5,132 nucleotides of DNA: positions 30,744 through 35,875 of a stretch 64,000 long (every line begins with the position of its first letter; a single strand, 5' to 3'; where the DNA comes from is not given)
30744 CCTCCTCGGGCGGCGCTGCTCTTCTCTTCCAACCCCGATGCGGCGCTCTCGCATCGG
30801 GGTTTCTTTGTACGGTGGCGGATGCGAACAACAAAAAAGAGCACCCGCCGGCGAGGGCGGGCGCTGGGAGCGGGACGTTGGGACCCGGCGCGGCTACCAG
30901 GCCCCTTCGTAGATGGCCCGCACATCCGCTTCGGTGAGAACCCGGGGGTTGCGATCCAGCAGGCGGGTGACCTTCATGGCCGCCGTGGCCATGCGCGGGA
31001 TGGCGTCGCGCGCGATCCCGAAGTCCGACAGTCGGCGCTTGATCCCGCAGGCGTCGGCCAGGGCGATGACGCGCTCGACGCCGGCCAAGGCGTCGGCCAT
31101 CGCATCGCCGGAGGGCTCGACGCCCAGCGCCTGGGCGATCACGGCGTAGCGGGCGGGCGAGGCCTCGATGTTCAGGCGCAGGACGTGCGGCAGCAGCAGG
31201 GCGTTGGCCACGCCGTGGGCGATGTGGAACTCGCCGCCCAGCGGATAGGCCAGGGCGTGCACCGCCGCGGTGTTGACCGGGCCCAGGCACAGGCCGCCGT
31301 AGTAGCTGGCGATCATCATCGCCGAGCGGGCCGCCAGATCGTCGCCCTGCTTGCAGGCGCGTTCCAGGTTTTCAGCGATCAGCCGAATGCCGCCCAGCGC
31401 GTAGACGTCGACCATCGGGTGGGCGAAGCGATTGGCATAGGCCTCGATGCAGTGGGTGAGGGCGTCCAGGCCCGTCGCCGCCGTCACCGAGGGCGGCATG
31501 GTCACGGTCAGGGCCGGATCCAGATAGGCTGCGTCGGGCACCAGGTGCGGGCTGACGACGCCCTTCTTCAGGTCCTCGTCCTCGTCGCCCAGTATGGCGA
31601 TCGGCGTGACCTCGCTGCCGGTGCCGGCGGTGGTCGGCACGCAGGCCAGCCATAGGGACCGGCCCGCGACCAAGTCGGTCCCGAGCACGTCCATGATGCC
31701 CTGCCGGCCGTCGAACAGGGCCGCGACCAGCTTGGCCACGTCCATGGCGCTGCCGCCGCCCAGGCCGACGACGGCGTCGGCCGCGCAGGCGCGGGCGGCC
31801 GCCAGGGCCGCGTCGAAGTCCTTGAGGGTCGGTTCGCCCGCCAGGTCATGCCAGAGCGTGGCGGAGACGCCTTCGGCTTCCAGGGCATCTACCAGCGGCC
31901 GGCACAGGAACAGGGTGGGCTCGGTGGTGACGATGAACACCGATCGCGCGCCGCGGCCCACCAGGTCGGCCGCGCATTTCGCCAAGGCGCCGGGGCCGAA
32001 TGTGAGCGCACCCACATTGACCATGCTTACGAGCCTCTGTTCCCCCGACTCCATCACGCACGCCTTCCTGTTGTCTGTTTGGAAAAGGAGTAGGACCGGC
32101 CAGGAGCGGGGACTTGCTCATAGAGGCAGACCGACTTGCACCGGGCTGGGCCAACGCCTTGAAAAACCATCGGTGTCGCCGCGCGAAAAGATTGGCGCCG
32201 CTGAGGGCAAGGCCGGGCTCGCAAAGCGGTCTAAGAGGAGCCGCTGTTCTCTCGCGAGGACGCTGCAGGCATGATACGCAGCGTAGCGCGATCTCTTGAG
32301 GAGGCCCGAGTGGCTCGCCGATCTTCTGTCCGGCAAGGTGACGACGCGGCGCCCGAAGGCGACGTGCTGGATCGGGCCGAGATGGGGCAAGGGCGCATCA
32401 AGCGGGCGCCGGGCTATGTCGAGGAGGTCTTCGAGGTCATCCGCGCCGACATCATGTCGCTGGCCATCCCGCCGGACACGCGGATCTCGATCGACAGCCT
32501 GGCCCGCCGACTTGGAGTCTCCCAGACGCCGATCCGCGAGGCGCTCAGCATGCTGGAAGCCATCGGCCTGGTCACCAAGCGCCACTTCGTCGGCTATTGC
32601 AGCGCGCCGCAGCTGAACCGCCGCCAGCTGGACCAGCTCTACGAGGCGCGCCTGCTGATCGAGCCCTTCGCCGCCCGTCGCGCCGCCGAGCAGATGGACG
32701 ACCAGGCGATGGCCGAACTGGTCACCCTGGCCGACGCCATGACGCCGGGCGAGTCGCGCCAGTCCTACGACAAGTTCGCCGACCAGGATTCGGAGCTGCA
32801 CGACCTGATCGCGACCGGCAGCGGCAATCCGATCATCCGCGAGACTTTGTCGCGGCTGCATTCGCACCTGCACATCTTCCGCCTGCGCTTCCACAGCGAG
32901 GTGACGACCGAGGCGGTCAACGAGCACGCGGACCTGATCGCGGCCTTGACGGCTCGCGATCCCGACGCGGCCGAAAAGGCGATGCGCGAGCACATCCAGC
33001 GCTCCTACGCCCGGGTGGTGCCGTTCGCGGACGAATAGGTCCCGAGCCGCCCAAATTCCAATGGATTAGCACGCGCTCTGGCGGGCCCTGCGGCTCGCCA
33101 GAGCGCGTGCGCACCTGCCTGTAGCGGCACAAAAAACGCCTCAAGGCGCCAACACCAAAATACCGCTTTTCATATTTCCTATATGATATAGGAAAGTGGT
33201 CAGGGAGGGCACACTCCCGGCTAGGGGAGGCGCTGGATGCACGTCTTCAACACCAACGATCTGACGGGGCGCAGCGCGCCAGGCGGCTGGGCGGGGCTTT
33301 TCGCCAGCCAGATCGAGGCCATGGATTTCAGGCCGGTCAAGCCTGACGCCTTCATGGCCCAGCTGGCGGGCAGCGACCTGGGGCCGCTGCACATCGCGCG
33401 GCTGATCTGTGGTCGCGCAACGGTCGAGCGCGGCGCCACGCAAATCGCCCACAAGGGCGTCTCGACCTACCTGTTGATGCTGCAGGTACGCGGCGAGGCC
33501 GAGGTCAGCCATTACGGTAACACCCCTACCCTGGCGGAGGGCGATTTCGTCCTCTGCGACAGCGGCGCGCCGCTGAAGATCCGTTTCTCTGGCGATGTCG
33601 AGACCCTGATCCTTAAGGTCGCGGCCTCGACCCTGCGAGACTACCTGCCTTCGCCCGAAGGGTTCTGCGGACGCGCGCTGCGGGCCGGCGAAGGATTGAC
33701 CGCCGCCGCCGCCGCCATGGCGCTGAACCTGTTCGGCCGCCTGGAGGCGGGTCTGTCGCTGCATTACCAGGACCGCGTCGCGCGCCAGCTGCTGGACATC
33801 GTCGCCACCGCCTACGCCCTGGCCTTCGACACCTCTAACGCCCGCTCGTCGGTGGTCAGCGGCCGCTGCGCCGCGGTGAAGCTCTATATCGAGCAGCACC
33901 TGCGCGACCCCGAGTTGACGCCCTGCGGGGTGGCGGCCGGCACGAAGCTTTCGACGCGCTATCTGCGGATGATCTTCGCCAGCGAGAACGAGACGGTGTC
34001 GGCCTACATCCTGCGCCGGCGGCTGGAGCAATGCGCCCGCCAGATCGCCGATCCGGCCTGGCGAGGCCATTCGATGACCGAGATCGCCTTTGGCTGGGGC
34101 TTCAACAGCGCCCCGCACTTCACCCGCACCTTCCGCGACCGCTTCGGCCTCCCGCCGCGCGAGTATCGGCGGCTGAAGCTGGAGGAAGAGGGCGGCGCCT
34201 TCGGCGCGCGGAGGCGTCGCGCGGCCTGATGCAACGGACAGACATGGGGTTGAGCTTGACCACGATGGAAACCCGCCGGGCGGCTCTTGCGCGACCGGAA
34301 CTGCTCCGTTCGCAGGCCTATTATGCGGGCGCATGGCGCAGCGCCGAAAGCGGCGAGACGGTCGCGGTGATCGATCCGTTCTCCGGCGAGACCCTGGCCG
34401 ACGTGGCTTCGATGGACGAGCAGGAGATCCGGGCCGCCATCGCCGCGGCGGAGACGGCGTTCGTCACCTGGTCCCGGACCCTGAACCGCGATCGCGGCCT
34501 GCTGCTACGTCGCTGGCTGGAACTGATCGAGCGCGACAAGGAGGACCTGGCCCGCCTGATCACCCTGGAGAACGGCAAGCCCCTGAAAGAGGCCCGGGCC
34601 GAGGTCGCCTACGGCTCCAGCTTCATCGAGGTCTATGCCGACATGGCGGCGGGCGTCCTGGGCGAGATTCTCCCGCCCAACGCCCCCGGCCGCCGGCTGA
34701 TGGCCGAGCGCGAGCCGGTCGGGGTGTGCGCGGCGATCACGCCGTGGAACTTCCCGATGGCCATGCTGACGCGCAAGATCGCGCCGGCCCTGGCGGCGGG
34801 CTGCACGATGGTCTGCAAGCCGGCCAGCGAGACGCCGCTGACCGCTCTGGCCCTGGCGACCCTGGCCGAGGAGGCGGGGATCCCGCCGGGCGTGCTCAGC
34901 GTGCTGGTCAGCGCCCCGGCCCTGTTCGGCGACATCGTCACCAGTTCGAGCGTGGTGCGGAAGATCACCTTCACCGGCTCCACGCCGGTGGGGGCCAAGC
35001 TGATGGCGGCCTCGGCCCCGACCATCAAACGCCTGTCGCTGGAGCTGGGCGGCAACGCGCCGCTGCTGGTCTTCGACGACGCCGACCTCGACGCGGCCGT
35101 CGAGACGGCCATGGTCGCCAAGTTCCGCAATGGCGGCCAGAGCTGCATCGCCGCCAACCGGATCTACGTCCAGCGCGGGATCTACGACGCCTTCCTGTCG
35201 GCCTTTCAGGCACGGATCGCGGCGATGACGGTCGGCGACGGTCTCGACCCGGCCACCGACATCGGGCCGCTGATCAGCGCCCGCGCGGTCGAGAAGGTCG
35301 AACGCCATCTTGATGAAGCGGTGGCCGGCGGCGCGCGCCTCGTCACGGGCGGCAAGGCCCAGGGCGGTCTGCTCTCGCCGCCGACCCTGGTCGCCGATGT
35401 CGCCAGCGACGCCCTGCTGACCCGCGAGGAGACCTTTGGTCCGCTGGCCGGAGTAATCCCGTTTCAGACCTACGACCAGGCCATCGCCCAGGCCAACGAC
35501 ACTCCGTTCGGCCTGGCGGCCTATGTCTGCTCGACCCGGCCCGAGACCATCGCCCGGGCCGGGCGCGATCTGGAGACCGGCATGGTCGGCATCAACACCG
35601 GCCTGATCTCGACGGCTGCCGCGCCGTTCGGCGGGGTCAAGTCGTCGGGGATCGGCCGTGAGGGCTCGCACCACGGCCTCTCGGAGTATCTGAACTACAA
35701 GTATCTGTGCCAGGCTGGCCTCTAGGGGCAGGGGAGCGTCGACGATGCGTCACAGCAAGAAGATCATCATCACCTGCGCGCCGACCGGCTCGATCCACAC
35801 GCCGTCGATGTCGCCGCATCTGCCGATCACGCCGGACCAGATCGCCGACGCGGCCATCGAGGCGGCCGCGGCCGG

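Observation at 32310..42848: Eleven-gene catabolic island built around a BKACE enzyme, with two regulators and two uncharacterised proteins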

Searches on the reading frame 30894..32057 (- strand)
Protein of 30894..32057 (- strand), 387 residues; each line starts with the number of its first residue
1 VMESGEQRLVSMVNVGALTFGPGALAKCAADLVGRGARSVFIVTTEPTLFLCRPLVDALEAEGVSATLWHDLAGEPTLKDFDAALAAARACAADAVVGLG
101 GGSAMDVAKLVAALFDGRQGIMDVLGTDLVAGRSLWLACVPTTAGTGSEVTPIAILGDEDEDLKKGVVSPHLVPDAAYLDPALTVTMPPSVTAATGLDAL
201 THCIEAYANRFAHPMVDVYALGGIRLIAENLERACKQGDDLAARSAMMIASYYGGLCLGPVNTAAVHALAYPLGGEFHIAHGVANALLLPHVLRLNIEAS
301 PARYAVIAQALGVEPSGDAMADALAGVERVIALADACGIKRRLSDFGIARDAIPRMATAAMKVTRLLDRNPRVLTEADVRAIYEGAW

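Call 6: search_protein_families(library=pfam, proteins=[window:30894-32057:-], max_evalue=0.001)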
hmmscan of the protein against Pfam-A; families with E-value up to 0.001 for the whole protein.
window:30894-32057:- (387 aa): 3 families
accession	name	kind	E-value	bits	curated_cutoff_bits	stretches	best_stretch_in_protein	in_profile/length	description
PF25137.1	ADH_Fe_C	-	3.9e-56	190.3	27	1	192-386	1-193/194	Fe-containing alcohol dehydrogenase family, C-terminal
PF00465.25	Fe-ADH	-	2e-40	138.6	31.3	1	18-181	4-168/168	Iron-containing alcohol dehydrogenase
PF13685.12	Fe-ADH_2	-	8.2e-09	36.1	28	1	20-115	2-97/149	Iron-containing alcohol dehydrogenase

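Call 13: search_protein_families(library=ncbifam, proteins=[window:30894-32057:-], max_evalue=0.001)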
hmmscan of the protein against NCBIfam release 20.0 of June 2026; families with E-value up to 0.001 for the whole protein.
window:30894-32057:- (387 aa): 16 families
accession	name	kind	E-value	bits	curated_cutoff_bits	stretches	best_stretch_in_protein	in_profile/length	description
NF041833.1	Fe_ADH_ErcA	equivalog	3.7e-86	289.6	550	1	18-386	11-381/382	alcohol dehydrogenase-like regulatory protein ErcA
TIGR02638.1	lactal_redase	equivalog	2.8e-74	250.2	523.15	1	20-383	12-379/379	lactaldehyde reductase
NF050025.1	SulfAcetaldRedSarD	equivalog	9e-73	245.3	700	1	15-383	8-381/385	sulfoacetaldehyde reductase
NF007911.0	PRK10624.1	equivalog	8.9e-71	238.8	537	1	19-387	12-382/382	lactaldehyde reductase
NF053866.1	CholDhdGbsBBac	equivalog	9e-70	235.3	550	1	17-385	17-389/392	choline dehydrogenase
NF011998.0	PRK15454.1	equivalog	4.2e-65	220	556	1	14-385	25-393/395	ethanolamine utilization ethanol dehydrogenase EutG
NF058672.1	4HyButDHCUPNE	equivalog_domain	6.3e-64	216.5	500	1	15-384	7-375/378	4-hydroxybutyrate dehydrogenase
NF007363.0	PRK09860.1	equivalog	1.6e-59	202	581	1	30-386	24-382/383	L-threonine dehydrogenase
NF010378.0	PRK13805.1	equivalog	4.5e-58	196.8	951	1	24-384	471-861/872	bifunctional acetaldehyde-CoA/alcohol dehydrogenase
TIGR03405.1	Phn_Fe-ADH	equivalog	2.5e-57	194.3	423.7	1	17-365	6-348/355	iron-containing alcohol dehydrogenase PsrA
TIGR04266.1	NDMA_methanol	equivalog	2.9e-30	105.4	625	1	49-358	51-366/420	NDMA-dependent methanol dehydrogenase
NF011717.0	PRK15138.1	equivalog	3e-21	75.9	645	1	69-386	62-386/387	alcohol dehydrogenase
NF041822.1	daptide_DH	equivalog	2.4e-18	66.2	300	1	85-225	47-194/363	daptide-type RiPP biosynthesis dehydogenase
NF006941.0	PRK09423.1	subfamily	5.2e-09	35.4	336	1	21-213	14-186/367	glycerol dehydrogenase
NF053832.1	GlycoaldRedHalo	equivalog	3.9e-05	23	550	1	54-117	47-109/363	glycolaldehyde reductase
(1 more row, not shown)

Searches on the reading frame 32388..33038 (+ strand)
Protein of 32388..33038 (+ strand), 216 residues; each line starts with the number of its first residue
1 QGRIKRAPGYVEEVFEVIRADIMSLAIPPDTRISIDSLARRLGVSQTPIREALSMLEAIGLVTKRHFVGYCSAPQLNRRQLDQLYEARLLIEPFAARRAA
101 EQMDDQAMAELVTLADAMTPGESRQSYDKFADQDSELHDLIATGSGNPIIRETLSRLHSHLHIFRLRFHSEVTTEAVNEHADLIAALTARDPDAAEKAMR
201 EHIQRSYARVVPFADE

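Call 4: search_protein_families(library=pfam, proteins=[window:32388-33038:+], max_evalue=0.01)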
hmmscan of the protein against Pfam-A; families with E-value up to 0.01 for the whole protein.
window:32388-33038:+ (216 aa): 8 families
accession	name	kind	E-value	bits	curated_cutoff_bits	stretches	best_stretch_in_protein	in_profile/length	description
PF07729.17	FCD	-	1.1e-27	97.3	24.3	1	83-204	1-124/125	FCD domain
PF00392.27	GntR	-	4.5e-14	52.3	27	1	12-68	3-60/64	Bacterial regulatory proteins, gntR family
PF13412.12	HTH_24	-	2.4e-05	24.3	21.9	1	32-63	17-48/48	Winged helix-turn-helix DNA-binding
PF08279.18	HTH_11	-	0.0019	18.5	25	1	31-61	14-45/55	HTH domain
PF08220.18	HTH_DeoR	-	0.0025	17.9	21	0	31-66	13-48/57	DeoR-like helix-turn-helix domain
PF13404.12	HTH_AsnC-type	-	0.0028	17.9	27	1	30-51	15-36/42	AsnC-type helix-turn-helix domain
PF14394.12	DUF4423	-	0.004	17.4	30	0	29-65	33-69/165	Domain of unknown function (DUF4423)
PF07840.17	FadR_C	-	0.0058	17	23.6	1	81-206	27-148/164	FadR C-terminal domain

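Call 5: search_protein_families(library=ncbifam, proteins=[window:32388-33038:+], max_evalue=0.01)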
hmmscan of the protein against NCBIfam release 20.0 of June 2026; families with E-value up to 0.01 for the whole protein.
window:32388-33038:+ (216 aa): 16 families
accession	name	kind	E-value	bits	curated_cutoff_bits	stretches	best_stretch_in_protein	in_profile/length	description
TIGR03338.1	phnR_burk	equivalog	3.4e-30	105.3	271.5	1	16-209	18-212/212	phosphonate utilization associated transcriptional regulator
NF003011.0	PRK03837.1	subfamily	5.6e-22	78.5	260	1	78-208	101-231/241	transcriptional regulator NanR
NF008576.0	PRK11534.1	equivalog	1.2e-15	57.9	218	1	15-203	13-210/225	DNA-binding transcriptional regulator CsiR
NF008504.0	PRK11414.1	equivalog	1.9e-12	47.4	225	1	26-208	28-213/221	GntR family transcriptional regulator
NF007741.0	PRK10421.1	equivalog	5.7e-10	39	311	1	84-206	101-229/262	transcriptional regulator LldR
NF007442.0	PRK09990.1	equivalog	6.5e-08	32.3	301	1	38-205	40-230/256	transcriptional regulator GlcC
NF007588.0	PRK10225.1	equivalog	6.8e-08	32.1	442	1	13-83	13-84/257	Uxu operon transcriptional regulator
NF008571.0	PRK11523.1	equivalog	2.2e-07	30.6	396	1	39-205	39-220/258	transcriptional regulator ExuR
NF052282.1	PLP_TF_PdxR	equivalog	5.6e-06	25.7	320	1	12-156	4-145/448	MocR-like pyridoxine biosynthesis transcription factor PdxR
NF007001.0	PRK09464.1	equivalog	2.8e-05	23.9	330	1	37-203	39-225/254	pyruvate dehydrogenase complex transcriptional repressor PdhR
TIGR02812.1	fadR_gamma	equivalog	0.00075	19.2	249.2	0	81-206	97-218/235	fatty acid metabolism transcriptional regulator FadR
TIGR02018.2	his_ut_repres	equivalog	0.0012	18.2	220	1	13-81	3-72/226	histidine utilization transcriptional repressor HutC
NF008273.0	PRK11050.1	equivalog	0.0013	18.4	153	1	38-70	60-92/156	manganese-binding transcriptional regulator MntR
NF003444.0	PRK04984.1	equivalog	0.0014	18.2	189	0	81-206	98-219/239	fatty acid metabolism transcriptional regulator FadR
NF040939.2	trans_reg_lrs14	equivalog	0.0073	16.3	90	0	28-65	32-69/103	Lrs14 family HTH-type transcriptional regulator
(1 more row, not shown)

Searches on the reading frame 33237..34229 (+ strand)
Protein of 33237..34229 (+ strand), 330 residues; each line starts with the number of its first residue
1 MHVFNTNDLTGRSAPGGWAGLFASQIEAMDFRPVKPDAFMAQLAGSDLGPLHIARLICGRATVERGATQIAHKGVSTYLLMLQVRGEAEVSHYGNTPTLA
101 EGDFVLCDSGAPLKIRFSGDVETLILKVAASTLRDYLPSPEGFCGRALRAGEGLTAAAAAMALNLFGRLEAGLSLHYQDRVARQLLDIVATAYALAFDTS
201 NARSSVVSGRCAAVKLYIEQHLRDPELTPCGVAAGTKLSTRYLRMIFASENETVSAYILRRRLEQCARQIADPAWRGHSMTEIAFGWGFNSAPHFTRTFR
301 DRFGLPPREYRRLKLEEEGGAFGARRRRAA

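Call 4: search_protein_families(library=pfam, proteins=[window:33237-34229:+], max_evalue=0.01)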
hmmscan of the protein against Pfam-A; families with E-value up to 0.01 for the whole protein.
window:33237-34229:+ (330 aa): 4 families
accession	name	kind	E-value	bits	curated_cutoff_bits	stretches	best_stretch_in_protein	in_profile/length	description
PF14525.12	AraC_binding_2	-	1e-23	84.3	27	1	18-191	1-170/173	AraC-binding-like domain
PF12833.13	HTH_18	-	3.9e-18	65.9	33.6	1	233-312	2-79/80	Helix-turn-helix domain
PF00165.29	HTH_AraC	-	3.9e-06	27.3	26.6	1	279-312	10-42/42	Bacterial regulatory helix-turn-helix proteins, AraC family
PF02311.25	AraC_binding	-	0.0058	16.8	21.1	1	75-169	21-116/135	AraC-like ligand binding domain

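Call 5: search_protein_families(library=ncbifam, proteins=[window:33237-34229:+], max_evalue=0.01)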
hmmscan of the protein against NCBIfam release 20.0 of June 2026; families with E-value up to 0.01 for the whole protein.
window:33237-34229:+ (330 aa): 19 families
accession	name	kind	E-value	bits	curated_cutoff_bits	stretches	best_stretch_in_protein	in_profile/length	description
NF007243.0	PRK09685.1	equivalog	6.9e-41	140.6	199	1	33-312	29-300/303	transcriptional regulator FeaR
NF052534.1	RzbtTranRegRhrA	equivalog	3.6e-16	59.3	500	1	200-313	198-310/312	rhizobactin biosynthesis transcriptional regulator RhrA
NF041686.2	ant_diox_reg_AndR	equivalog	8e-15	55.3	350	1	76-309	77-316/321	anthranilate 1,2-dioxygenase regulatory protein AndR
NF047455.1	TF_Staph_AryK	equivalog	8.7e-13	47.4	850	1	79-313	24-258/759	transcriptional regulator AryK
NF041533.1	trans_reg_TagK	equivalog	7.7e-11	42.1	270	1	216-312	12-105/178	transcriptional regulator TagK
NF052371.1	TransRegGbdRPseu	equivalog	1.5e-08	34.1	480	1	236-317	251-330/365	choline metabolism transcriptional regulator GbdR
NF012144.2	ramA_TF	equivalog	1.1e-07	32.2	180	1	219-312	15-105/108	RamA family antibiotic efflux transcriptional regulator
TIGR04094.1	adjacent_YSIRK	equivalog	1.9e-07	30.4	200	1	207-311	283-383/383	YSIRK-targeted surface antigen transcriptional regulator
NF049968.1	QhpR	equivalog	3.5e-07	29.7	250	1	212-311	188-284/284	AraC-like transcriptional regulator QhpR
NF007584.0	PRK10219.1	equivalog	6e-07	29.8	174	1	217-312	13-105/107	superoxide response transcriptional regulator SoxS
NF047788.1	TransRegPocR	equivalog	8e-07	28.6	500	1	210-318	190-295/296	transcriptional regulator PocR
NF007860.0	PRK10572.1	equivalog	9.3e-07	28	208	1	200-315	174-286/292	arabinose operon transcriptional regulator AraC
NF012228.1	RobA_TF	equivalog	1.7e-06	27.8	380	1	217-314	11-105/286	MDR efflux pump AcrAB transcriptional activator RobA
NF006902.0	PRK09393.1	equivalog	4e-06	26.2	425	1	211-312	222-320/327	transcriptional regulator FtrA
NF011701.0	PRK15121.1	equivalog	4.6e-06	26.4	426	1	217-313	13-106/289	MDR efflux pump AcrAB transcriptional activator RobA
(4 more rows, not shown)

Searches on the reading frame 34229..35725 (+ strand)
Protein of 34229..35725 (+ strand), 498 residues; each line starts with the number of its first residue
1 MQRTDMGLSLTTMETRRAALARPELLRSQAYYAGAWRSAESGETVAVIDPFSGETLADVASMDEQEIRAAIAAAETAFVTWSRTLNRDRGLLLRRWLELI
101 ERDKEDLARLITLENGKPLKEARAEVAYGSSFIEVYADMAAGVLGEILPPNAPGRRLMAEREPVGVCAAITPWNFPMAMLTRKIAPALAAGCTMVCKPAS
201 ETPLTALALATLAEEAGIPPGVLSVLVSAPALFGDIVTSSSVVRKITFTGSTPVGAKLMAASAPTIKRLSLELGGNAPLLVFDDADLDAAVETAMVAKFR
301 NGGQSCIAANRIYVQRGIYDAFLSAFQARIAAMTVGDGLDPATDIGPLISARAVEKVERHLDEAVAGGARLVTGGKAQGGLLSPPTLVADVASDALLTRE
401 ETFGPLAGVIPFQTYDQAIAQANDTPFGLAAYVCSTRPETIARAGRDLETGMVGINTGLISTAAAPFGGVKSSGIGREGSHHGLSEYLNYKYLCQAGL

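Call 4: search_protein_families(library=pfam, proteins=[window:34229-35725:+], max_evalue=0.01)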
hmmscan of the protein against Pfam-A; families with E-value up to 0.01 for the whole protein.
window:34229-35725:+ (498 aa): 1 family
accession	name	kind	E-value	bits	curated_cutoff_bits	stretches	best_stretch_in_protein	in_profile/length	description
PF00171.27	Aldedh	-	5.2e-163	543.3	23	1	36-492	1-460/461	Aldehyde dehydrogenase family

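Call 5: search_protein_families(library=ncbifam, proteins=[window:34229-35725:+], max_evalue=0.01)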
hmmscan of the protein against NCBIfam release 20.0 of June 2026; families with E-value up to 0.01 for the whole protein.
window:34229-35725:+ (498 aa): 43 families (the best 25 are shown)
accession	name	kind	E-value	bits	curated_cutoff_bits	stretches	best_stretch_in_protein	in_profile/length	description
TIGR01780.1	SSADH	subfamily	1e-177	591.6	646.35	1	47-491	1-448/448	succinate-semialdehyde dehydrogenase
NF008415.0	PRK11241.1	equivalog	2.7e-174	580.4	828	1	22-495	5-480/482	NADP-dependent succinate-semialdehyde dehydrogenase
TIGR01804.1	BADH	equivalog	5e-125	417.6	668.6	1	31-491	1-467/467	betaine-aldehyde dehydrogenase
NF010000.0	PRK13473.1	subfamily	2.1e-122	409.2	615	1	30-493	5-470/475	aminobutyraldehyde dehydrogenase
NF009725.0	PRK13252.1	equivalog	1.5e-119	399.6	593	1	28-491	7-475/488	betaine-aldehyde dehydrogenase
NF045735.1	PaDhStyDPseudo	equivalog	5.1e-117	391.5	850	1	27-496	2-482/483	phenylacetaldehyde dehydrogenase StyD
TIGR02299.1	HpaE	equivalog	3.1e-116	388.8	638.35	1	31-494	4-475/488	5-carboxymethyl-2-hydroxymuconate semialdehyde dehydrogenase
NF006916.0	PRK09407.1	equivalog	5.3e-111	371.8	521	1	37-491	28-488/526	succinic semialdehyde dehydrogenase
NF006915.0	PRK09406.1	equivalog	3e-107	359.3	730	1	45-492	3-453/457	NADP-dependent succinic semialdehyde dehydrogenase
NF040648.1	lactal_redase_Meth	equivalog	1.8e-105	353.6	650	1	43-491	11-458/463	lactaldehyde dehydrogenase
NF045736.1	PaDhStyDRhodo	equivalog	6e-104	348.2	800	1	28-484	3-466/479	phenylacetaldehyde dehydrogenase StyD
NF007497.0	PRK10090.1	equivalog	1.3e-102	344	500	1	28-491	7-473/480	aldehyde dehydrogenase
TIGR03216.1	OH_muco_semi_DH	equivalog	2.1e-102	343.2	693.25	1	30-494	3-478/481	2-hydroxymuconic semialdehyde dehydrogenase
NF040792.1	glyc_ald_dh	equivalog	3.4e-102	342.9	760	1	29-492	2-470/488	D-glyceraldehyde dehydrogenase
NF042993.1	AlphKGSA_gudD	equivalog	9.9e-98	327.9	770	1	29-478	5-463/481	alpha-ketoglutaric semialdehyde dehydrogenase GucD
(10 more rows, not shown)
